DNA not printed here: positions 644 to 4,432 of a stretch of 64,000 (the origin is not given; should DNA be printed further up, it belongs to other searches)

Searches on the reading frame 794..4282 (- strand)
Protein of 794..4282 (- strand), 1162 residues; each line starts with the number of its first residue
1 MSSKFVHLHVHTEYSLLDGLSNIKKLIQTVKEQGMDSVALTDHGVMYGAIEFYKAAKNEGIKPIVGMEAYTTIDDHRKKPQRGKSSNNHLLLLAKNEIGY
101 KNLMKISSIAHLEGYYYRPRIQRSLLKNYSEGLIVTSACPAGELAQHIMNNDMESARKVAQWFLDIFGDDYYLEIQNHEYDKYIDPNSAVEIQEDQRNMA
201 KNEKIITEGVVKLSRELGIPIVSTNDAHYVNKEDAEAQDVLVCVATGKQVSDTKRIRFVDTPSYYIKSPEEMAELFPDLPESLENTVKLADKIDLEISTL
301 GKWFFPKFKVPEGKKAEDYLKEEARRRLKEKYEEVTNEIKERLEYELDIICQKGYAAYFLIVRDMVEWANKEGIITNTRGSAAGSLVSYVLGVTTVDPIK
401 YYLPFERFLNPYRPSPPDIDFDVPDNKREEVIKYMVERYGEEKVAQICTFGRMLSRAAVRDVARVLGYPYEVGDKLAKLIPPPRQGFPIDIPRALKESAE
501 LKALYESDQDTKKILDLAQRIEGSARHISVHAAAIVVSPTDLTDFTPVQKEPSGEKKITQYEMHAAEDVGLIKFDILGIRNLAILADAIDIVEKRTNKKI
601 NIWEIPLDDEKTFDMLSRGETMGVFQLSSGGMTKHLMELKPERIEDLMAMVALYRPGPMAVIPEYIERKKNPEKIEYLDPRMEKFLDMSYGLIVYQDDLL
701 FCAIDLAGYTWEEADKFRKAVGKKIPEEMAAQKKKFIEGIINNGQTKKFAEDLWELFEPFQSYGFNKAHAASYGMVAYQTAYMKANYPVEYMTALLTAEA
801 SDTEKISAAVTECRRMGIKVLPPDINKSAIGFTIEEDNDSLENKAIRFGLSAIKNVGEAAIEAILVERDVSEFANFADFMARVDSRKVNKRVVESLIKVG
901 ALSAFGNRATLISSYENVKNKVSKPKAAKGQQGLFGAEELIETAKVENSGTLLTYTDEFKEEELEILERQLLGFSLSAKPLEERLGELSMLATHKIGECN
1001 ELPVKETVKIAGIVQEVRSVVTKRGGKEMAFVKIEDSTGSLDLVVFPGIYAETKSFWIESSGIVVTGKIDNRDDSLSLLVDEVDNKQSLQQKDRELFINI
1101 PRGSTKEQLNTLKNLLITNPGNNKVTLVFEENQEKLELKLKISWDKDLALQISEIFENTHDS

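Call 80: find_encoding_contigs(protein=window:794-4282:-, flank=10000, max_places=3)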
Protein window:794-4282:- (1162 aa): no gene with exactly this product is on record in the collection.
